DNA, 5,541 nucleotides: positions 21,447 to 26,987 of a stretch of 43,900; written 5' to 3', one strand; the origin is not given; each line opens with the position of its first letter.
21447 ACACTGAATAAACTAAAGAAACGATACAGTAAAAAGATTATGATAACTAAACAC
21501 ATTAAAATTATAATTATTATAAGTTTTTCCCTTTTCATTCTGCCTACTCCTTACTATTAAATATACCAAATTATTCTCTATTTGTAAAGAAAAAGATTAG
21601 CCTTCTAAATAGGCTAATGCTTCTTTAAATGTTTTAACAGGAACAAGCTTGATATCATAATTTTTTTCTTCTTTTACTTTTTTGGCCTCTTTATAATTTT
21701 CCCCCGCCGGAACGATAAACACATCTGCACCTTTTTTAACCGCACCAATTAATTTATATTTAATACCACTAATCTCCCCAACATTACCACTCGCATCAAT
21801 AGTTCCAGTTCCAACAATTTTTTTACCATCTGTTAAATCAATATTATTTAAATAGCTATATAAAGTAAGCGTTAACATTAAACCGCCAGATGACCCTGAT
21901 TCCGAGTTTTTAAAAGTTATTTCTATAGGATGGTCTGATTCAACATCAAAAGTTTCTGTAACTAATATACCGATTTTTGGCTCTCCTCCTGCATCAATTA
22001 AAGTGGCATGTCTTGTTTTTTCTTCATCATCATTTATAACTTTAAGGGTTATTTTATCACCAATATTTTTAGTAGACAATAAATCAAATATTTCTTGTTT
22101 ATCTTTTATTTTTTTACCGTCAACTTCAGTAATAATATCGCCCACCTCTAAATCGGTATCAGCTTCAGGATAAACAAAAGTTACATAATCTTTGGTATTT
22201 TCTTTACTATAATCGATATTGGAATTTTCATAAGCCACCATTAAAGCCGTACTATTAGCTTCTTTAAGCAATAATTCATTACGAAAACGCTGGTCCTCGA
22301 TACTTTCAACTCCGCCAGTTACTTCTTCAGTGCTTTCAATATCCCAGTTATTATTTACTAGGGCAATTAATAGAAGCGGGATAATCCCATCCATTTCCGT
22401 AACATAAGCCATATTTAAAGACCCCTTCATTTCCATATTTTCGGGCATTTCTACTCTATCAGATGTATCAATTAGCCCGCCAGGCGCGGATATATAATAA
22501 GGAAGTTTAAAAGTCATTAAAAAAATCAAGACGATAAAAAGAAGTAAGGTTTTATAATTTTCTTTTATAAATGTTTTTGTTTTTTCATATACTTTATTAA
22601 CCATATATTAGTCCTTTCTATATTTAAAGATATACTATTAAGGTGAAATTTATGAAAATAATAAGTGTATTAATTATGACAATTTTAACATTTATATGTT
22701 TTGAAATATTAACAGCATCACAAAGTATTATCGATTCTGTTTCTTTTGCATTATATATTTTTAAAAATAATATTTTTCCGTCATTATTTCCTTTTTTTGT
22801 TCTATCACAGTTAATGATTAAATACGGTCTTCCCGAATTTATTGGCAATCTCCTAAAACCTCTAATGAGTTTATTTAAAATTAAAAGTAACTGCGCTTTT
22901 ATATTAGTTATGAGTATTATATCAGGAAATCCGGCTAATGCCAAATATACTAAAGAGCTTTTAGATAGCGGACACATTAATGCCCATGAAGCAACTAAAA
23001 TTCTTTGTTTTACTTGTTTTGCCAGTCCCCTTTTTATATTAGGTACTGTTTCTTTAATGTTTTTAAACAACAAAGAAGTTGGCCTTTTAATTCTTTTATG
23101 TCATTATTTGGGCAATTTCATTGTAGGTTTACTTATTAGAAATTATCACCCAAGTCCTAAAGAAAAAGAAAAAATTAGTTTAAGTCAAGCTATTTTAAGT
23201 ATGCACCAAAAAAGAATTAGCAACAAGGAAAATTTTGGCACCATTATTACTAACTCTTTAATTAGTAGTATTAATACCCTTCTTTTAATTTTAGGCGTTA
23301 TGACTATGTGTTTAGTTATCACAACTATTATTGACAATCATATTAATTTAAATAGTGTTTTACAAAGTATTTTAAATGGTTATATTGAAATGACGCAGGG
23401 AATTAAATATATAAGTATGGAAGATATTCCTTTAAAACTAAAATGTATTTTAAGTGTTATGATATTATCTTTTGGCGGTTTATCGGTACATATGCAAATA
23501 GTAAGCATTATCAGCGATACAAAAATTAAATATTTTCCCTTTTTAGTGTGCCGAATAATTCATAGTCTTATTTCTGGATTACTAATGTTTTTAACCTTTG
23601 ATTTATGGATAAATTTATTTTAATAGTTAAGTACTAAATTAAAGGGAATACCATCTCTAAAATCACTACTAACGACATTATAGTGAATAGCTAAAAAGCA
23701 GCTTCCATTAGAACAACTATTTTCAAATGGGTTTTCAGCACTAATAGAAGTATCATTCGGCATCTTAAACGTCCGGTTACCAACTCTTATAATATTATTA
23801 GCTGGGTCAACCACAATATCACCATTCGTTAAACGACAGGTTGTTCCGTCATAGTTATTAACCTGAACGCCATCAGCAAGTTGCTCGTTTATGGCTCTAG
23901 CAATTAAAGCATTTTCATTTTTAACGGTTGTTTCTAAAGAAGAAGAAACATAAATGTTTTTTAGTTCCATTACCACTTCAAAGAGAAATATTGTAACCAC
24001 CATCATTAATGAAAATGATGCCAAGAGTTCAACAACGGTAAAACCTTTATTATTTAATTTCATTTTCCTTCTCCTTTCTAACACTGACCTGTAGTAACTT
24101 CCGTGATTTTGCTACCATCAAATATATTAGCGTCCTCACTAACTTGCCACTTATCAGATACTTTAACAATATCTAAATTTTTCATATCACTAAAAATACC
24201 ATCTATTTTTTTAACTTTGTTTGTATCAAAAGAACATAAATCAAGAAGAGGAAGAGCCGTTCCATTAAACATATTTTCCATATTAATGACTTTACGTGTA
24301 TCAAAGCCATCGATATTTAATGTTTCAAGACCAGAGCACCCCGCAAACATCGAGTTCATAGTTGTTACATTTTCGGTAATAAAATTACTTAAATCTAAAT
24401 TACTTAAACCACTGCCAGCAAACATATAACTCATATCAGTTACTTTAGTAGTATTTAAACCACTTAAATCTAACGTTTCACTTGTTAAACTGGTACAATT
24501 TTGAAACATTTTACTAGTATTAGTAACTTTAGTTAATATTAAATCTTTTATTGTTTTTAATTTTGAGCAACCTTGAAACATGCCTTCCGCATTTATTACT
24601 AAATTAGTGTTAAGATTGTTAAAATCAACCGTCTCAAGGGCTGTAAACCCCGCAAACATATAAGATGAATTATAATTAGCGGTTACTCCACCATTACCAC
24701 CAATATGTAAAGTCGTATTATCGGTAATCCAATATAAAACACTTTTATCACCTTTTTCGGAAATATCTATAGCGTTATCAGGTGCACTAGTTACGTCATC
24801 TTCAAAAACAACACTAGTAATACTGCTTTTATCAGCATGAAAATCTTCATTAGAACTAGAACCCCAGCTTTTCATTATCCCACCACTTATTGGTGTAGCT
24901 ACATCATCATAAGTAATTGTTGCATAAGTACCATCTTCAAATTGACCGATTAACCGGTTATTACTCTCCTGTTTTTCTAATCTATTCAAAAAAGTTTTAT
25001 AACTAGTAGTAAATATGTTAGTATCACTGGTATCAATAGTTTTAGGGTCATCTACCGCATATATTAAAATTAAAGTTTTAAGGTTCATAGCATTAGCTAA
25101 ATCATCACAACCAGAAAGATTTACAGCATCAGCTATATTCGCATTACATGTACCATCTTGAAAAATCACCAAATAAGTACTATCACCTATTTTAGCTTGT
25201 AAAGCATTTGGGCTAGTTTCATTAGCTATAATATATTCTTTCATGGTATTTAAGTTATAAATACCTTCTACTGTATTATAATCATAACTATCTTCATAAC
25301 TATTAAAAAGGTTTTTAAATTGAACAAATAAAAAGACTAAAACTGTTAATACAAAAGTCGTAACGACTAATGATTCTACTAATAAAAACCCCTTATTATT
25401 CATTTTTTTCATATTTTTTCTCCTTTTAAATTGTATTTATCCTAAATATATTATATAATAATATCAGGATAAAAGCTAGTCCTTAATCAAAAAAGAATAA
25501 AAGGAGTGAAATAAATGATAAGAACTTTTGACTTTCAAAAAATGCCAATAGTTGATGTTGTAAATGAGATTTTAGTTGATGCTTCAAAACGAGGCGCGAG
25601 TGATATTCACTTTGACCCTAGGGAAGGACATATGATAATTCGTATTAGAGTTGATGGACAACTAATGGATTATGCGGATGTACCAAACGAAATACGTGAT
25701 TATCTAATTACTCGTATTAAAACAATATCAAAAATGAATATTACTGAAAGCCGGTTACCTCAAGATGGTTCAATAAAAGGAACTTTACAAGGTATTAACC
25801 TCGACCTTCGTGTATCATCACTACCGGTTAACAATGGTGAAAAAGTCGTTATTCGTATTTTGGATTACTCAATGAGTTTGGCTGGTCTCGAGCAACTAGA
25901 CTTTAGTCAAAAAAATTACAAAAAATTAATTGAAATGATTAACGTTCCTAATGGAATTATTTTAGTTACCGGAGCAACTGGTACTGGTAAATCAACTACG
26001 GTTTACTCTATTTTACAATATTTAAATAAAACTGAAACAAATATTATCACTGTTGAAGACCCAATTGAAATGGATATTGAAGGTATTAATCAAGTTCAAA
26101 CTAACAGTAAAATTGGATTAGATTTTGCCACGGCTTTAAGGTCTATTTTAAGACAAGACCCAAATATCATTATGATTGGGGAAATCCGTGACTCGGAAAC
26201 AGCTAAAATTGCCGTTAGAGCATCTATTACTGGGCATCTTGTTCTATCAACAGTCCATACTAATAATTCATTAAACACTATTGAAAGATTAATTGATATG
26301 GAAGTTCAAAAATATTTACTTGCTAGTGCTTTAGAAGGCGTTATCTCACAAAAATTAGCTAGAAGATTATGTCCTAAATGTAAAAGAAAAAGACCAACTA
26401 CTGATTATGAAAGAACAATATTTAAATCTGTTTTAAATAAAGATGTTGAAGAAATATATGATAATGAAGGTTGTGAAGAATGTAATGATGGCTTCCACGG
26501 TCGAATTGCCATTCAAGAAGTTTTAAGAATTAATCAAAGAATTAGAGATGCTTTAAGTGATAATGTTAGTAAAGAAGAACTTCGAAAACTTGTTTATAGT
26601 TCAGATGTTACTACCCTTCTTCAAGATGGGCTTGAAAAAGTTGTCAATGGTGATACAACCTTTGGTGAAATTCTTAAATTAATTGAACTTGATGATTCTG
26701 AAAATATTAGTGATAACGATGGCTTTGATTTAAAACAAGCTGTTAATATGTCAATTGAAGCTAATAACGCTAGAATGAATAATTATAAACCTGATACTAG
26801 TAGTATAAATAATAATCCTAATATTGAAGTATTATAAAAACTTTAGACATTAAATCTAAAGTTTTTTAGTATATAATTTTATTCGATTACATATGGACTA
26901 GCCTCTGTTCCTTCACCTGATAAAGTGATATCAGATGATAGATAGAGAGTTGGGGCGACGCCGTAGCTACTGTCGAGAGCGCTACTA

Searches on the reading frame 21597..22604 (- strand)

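Call 69: search_protein_families(library=pfam, proteins=[window:21597-22604:-], max_evalue=0.000001)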
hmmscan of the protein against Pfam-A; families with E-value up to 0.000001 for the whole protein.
window:21597-22604:- (335 aa): 2 families
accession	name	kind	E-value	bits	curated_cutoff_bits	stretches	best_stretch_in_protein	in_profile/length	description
PF13180.12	PDZ_2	-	7.6e-10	39.4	27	1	141-198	19-76/80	PDZ domain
PF05362.19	Lon_C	-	1e-08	35.4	21.1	1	236-331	108-200/205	Lon protease (S16) C-terminal proteolytic domain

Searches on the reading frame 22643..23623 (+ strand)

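Call 69: search_protein_families(library=pfam, proteins=[window:22643-23623:+], max_evalue=0.000001)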
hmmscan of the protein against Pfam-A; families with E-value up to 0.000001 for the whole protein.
window:22643-23623:+ (326 aa): 1 family
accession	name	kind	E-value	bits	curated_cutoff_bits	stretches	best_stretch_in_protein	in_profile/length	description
PF07670.19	Gate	-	3.1e-08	34.4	29.6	1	44-133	4-93/104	Nucleoside recognition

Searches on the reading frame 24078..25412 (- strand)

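Call 69: search_protein_families(library=pfam, proteins=[window:24078-25412:-], max_evalue=0.000001)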
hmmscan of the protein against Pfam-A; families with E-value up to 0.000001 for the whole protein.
window:24078-25412:- (444 aa): 1 family
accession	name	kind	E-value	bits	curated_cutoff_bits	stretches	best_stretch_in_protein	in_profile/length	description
PF03382.20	DUF285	-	4e-27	94.8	25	2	314-413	15-113/120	Mycoplasma protein of unknown function, DUF285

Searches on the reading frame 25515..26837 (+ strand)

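Call 69: search_protein_families(library=pfam, proteins=[window:25515-26837:+], max_evalue=0.000001)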
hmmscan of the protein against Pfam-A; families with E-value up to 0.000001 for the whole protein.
window:25515-26837:+ (440 aa): 1 family
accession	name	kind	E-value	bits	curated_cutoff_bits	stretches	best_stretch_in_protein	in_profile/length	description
PF00437.27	T2SSE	-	4.2e-124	414.4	24.9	1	9-387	5-369/370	Type II/IV secretion system protein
